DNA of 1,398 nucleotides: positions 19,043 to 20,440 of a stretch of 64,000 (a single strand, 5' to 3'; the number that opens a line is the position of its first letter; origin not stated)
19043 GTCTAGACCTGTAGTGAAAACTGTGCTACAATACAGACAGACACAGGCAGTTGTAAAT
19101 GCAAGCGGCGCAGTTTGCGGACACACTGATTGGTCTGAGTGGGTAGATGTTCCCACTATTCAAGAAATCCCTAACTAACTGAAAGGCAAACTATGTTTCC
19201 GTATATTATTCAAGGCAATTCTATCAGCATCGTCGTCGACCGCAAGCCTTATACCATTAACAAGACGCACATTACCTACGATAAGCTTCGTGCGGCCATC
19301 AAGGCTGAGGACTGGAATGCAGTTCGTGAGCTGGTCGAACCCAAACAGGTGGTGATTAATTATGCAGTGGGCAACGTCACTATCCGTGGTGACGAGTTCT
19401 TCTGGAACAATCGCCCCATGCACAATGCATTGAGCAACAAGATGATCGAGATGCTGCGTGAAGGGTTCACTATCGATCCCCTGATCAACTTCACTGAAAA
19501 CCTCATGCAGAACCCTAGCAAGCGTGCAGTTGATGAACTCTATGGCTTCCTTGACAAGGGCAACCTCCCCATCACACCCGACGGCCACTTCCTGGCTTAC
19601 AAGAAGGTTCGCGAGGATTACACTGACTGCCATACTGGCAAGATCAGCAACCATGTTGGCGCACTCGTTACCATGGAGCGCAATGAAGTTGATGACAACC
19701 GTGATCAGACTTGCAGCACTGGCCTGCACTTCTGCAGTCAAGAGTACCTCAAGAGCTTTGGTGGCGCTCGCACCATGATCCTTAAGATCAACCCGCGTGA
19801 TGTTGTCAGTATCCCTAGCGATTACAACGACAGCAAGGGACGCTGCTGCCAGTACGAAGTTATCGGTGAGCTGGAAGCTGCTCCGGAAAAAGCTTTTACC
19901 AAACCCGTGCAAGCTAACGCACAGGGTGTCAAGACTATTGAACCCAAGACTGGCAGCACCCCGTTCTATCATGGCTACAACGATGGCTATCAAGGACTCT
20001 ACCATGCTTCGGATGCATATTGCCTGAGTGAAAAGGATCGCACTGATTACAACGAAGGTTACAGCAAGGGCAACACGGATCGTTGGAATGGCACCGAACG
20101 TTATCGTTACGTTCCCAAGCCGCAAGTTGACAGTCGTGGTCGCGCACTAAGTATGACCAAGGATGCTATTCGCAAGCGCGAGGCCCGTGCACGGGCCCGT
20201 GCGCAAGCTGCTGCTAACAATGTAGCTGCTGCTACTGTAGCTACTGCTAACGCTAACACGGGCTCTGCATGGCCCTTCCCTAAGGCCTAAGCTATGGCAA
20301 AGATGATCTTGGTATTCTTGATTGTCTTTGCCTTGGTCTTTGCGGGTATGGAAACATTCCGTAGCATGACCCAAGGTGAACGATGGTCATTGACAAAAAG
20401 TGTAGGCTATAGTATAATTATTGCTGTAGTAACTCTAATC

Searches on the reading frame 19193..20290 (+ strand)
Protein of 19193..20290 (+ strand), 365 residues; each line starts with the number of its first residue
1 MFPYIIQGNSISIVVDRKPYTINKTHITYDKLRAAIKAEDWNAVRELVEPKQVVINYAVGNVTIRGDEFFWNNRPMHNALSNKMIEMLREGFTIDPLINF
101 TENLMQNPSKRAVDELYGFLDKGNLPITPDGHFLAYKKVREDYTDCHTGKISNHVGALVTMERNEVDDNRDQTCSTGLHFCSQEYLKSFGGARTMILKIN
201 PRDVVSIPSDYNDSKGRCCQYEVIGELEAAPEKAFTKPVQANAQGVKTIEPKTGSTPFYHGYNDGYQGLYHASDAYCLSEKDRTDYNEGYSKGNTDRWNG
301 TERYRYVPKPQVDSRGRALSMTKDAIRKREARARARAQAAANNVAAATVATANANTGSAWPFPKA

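Call 5: search_protein_families(library=phrogs, proteins=[window:19193-20290:+])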
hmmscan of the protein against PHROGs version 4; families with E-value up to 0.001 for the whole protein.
window:19193-20290:+ (365 aa): 5 families
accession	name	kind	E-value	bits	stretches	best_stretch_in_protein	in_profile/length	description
phrog_609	-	lysis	2.7e-77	261.7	1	3-232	818-1049/1055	RIIB lysis inhibitor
phrog_11221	-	lysis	3.2e-54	186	1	8-236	13-247/543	RIIB lysis inhibitor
phrog_3803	-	lysis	3.9e-52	179.1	1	5-226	282-511/530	RIIB lysis inhibitor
phrog_36818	-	lysis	1.8e-47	162.1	1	94-227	7-145/163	RIIB lysis inhibitor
phrog_2886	-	lysis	5.9e-40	138.7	1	112-233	212-338/552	RIIB lysis inhibitor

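Call 49: find_related_loci(query=window:19193-20290:+, collection=metagenome_contigs, flank=10000)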
Query window:19193-20290:+ (365 aa) in metagenome_contigs; peptide patterns used: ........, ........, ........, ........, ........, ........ (x = any residue, [..] = any of these).
178 stretches matched a pattern; 112 encode a relative of the query (tblastn E <= 1e-3); the best 80 are kept; 80 distinct loci.
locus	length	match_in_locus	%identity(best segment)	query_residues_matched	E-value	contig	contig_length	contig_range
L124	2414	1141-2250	57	2-365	6e-149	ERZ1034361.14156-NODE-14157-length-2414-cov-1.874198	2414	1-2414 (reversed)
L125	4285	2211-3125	63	2-307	6e-138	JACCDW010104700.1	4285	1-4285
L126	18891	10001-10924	61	2-313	2e-133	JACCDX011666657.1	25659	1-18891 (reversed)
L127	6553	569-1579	55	2-363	4e-130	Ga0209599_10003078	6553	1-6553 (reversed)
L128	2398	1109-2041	61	2-310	8e-137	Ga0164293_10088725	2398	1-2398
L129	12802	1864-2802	60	2-310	1e-128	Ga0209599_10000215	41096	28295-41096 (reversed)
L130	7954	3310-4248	60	2-310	1e-128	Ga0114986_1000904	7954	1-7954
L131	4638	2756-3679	60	2-307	2e-129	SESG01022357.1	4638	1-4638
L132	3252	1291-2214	60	2-307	2e-132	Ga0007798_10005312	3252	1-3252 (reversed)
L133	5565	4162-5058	61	2-307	6e-128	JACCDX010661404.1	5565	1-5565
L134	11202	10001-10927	61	2-307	3e-127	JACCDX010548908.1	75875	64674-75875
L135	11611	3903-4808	60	2-308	3e-127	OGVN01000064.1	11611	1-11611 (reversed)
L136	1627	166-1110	58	2-315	4e-137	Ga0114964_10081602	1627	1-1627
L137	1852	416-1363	59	2-312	7e-135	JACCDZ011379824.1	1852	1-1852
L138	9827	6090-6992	60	2-307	2e-125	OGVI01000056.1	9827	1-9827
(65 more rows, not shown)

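Call 79: search_dna_similar(query=window:19193-20290:+, collection=phages, mode=protein, max_rows=12)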
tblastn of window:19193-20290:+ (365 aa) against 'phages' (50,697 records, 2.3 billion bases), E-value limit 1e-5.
Records with a match: 2907; places in all: 2915; records where one place covers at least 80% of the query: 1.
Best place of each record, by identity: <60% 2907.
By first word of the organism name: Escherichia 926; Klebsiella 379; Salmonella 288; Vibrio 177; Shigella 118; Pseudomonas 117; Streptomyces 93; Aeromonas 81; Acinetobacter 73; Erwinia 63; and 71 more.
By host as written in the record: - 375; Escherichia coli 366; Klebsiella pneumoniae 131; Escherichia coli O157:H7 54; Pseudomonas aeruginosa 42; Escherichia coli K-12 MG1655 41; Salmonella enterica 38; Streptomyces griseus ATCC 10137 32; and 683 more.
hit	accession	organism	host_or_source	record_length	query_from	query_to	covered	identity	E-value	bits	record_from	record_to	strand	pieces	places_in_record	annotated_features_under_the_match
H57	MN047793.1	Xanthomonas phage Xoo-sp13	Xanthomonas oryzae pv. oryzae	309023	2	227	62%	52.2%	4e-75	258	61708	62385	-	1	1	protein rIIB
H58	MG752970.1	Ralstonia phage RsoM2USA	Ralstonia solanacearum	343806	2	311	85%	36.7%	3e-56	203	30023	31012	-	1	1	hypothetical protein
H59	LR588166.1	Pseudomonas phage vB_PaeM_MIJ3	-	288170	2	241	66%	47.3%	3e-70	244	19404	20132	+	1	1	RIIB phage protein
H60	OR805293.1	Pseudomonas phage Deifobo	Pseudomonas aeruginosa PAO1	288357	2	241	66%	47.3%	3e-70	244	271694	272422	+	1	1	RIIB lysis inhibitor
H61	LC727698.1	Pseudomonas phage sp. 30-3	Pseudomonas aeruginosa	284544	2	241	66%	46.9%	2e-69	241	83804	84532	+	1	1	hypothetical protein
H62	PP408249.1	Pseudomonas phage vB_Pa-PAC2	Pseudomonas aeruginosa PAO1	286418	2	241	66%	46.9%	2e-69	241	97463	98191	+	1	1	early lysis protector protein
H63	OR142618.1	Pseudomonas phage Callisto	Pseudomonas aeruginosa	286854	2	241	66%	46.9%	2e-69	241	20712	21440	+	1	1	hypothetical protein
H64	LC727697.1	Pseudomonas phage sp. 30-2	Pseudomonas aeruginosa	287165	2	241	66%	46.9%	2e-69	241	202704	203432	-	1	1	hypothetical protein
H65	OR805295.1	Pseudomonas phage Paride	Pseudomonas aeruginosa PAO1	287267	2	241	66%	46.9%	2e-69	241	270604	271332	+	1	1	RIIB lysis inhibitor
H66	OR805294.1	Pseudomonas phage Ettore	Pseudomonas aeruginosa PAO1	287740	2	241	66%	46.9%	2e-69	241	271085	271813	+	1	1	RIIB lysis inhibitor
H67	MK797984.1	Pseudomonas phage vB_PaeM_PA5oct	-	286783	2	241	66%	46.9%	4e-66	232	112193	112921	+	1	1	protector from prophage-induced early lysis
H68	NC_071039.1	Pseudomonas phage vB_PaeM_PA5oct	-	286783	2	241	66%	46.9%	4e-66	232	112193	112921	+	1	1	RIIB lysis inhibitor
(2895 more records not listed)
